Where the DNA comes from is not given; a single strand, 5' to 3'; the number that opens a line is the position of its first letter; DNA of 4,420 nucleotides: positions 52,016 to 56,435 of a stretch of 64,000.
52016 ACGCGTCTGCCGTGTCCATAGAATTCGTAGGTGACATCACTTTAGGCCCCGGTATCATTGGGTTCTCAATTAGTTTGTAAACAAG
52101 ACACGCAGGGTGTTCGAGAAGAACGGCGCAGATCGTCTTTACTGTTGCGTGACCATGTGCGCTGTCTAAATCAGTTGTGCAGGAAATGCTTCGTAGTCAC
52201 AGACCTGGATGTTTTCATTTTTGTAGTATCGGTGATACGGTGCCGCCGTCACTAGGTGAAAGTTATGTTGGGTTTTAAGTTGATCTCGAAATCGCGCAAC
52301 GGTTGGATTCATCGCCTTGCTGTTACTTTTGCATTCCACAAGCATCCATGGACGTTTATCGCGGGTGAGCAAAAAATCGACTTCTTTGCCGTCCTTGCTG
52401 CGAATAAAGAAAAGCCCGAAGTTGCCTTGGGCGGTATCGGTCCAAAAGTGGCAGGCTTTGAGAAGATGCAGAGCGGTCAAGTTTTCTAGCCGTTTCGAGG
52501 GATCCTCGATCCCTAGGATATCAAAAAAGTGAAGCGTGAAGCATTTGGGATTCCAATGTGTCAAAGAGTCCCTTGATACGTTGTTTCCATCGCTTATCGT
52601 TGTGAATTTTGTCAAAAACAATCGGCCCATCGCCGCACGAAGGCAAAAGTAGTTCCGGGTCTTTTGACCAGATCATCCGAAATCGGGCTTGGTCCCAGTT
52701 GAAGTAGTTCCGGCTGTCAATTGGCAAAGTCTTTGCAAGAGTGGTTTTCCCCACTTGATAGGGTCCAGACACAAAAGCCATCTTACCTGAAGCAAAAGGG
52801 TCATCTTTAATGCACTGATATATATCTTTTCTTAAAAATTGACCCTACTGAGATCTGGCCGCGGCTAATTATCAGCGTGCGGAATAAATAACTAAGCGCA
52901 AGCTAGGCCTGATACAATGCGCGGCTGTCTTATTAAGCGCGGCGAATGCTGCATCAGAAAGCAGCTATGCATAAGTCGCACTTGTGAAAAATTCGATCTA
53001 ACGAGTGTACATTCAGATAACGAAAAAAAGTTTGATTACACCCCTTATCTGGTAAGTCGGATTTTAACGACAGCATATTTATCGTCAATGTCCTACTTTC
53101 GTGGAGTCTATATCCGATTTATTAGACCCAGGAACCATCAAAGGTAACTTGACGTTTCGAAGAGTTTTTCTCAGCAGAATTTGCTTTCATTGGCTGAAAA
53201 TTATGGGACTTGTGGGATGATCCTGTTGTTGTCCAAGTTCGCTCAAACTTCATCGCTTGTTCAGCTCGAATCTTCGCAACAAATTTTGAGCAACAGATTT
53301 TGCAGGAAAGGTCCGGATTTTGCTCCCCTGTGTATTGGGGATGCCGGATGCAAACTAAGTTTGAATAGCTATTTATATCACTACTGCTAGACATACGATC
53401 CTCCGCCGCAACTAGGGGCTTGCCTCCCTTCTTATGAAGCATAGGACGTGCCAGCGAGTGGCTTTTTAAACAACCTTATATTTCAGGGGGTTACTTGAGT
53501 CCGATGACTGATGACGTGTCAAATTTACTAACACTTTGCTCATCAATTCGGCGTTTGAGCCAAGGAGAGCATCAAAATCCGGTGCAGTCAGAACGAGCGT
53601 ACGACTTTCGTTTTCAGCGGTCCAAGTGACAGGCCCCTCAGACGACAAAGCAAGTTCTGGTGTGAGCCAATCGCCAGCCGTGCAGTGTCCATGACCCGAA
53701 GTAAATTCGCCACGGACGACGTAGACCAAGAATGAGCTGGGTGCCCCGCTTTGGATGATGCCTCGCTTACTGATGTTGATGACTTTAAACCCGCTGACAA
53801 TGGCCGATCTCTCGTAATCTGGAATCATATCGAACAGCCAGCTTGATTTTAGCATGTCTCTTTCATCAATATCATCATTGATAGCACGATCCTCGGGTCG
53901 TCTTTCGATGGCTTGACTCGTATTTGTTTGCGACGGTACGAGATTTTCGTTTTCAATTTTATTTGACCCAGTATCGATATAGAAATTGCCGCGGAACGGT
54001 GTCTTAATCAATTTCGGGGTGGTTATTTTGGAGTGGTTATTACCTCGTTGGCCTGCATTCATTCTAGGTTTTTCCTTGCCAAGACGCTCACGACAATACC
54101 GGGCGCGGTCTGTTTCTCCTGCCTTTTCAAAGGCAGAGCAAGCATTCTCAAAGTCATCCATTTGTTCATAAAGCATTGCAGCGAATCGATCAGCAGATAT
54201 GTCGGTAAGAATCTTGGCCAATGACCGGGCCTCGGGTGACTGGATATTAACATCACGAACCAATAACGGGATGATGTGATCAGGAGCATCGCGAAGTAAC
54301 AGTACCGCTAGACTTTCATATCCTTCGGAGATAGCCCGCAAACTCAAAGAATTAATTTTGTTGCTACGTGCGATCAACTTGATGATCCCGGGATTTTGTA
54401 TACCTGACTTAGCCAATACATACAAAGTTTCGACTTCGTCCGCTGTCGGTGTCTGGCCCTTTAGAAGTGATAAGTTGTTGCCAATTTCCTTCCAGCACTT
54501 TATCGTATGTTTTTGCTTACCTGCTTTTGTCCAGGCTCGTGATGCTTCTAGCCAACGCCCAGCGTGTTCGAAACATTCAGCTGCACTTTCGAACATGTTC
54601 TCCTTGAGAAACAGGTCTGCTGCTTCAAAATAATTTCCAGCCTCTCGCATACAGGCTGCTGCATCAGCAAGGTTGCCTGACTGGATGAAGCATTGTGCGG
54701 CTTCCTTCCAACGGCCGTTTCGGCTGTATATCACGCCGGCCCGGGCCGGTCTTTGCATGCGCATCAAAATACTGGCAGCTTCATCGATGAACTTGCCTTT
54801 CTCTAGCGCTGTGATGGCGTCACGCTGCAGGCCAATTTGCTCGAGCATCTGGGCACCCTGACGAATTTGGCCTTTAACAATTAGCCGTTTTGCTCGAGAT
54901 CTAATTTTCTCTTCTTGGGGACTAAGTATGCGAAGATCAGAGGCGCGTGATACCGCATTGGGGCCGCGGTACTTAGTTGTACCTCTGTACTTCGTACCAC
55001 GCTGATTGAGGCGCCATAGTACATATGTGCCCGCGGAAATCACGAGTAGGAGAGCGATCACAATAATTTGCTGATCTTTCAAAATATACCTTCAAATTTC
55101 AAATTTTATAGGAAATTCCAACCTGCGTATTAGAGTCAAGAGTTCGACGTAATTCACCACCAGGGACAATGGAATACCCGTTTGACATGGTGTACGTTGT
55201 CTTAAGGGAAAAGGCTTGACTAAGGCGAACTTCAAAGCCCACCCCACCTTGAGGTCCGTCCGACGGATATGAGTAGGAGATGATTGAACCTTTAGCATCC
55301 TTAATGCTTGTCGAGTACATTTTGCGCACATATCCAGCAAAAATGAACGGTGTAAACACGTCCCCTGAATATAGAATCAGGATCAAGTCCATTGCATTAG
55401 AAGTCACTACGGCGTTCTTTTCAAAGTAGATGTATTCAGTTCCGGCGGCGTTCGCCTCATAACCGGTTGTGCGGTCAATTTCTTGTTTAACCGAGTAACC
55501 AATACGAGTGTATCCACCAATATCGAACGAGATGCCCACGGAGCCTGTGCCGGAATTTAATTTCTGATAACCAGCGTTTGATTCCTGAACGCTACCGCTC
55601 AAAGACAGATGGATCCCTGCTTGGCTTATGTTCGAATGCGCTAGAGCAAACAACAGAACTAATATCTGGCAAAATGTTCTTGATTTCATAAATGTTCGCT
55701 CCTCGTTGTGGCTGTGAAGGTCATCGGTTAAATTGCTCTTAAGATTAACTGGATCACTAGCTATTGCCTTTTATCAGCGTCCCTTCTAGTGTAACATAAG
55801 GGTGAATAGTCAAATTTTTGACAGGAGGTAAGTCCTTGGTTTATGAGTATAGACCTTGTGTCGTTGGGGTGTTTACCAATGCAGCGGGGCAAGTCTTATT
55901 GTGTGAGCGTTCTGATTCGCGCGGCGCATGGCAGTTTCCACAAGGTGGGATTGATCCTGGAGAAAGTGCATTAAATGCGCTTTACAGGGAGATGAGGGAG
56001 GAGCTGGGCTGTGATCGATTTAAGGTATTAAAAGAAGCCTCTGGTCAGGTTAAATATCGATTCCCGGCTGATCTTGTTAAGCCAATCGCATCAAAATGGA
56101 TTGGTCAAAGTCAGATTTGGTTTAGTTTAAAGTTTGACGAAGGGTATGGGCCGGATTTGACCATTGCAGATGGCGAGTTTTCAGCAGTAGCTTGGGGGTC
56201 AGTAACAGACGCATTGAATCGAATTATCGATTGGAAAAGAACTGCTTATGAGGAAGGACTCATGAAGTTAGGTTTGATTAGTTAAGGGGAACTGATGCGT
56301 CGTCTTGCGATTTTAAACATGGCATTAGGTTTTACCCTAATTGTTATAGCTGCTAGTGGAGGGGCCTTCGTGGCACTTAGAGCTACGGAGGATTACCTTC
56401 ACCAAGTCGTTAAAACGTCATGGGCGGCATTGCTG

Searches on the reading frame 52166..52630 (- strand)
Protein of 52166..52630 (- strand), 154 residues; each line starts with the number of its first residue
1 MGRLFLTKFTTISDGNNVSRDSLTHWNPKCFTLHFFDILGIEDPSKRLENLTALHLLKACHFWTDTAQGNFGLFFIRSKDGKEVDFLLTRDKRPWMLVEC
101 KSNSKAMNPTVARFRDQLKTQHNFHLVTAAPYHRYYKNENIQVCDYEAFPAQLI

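Call 79: search_protein_families(library=pfam, proteins=[window:52166-52630:-], max_evalue=0.0001)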
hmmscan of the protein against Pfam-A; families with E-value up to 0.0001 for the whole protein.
window:52166-52630:- (154 aa): 1 family
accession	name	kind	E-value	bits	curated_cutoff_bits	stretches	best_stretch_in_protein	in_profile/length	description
PF13635.12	DUF4143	-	8.9e-07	29.2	28.1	1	48-103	110-160/160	Domain of unknown function (DUF4143)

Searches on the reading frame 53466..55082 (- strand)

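Call 11: search_protein_families(library=pfam, proteins=[window:53466-55082:-], max_evalue=0.001)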
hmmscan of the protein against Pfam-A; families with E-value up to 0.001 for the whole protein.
window:53466-55082:- (538 aa): 8 families
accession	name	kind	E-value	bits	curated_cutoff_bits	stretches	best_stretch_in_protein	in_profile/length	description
PF23774.1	TPR_GEMI5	-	7.5e-07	29.3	33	1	64-175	77-187/209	GEMI5 TPR domain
PF07719.23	TPR_2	-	1.5e-06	28.3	27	0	115-132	7-24/34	Tetratricopeptide repeat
PF13176.12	TPR_7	-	4.8e-06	26.7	27.9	0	116-134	6-24/36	Tetratricopeptide repeat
PF13181.12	TPR_8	-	1.9e-05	24.9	25.7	0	302-321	8-27/34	Tetratricopeptide repeat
PF24762.1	TPR_IF140-IFT172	-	3.4e-05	23.1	26.8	0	61-138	367-445/486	IF140/IFT172 TPR domain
PF14938.12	SNAP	-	0.00051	20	25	0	115-193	41-119/282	Soluble NSF attachment protein, SNAP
PF25295.1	TPR_IFT122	-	0.00083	19.1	75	0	99-203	192-288/381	IFT122, TPR domain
PF00637.26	Clathrin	-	0.00084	19.5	29.6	0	103-149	77-123/143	Region in Clathrin and VPS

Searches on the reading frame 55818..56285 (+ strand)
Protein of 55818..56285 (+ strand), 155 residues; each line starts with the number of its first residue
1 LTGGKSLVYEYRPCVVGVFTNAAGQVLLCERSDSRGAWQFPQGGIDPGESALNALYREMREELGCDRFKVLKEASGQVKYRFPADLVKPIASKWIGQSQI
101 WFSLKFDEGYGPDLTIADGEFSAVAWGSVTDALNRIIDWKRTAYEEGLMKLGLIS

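Call 79: search_protein_families(library=pfam, proteins=[window:55818-56285:+], max_evalue=0.0001)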
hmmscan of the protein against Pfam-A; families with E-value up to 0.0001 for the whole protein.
window:55818-56285:+ (155 aa): 2 families
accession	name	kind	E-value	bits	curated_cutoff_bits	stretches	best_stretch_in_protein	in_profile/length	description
PF00293.34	NUDIX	-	3e-19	69.8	21.1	1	11-141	2-128/134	NUDIX domain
PF14815.12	NUDIX_4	-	2.2e-05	24.7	35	1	15-82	1-65/113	NUDIX domain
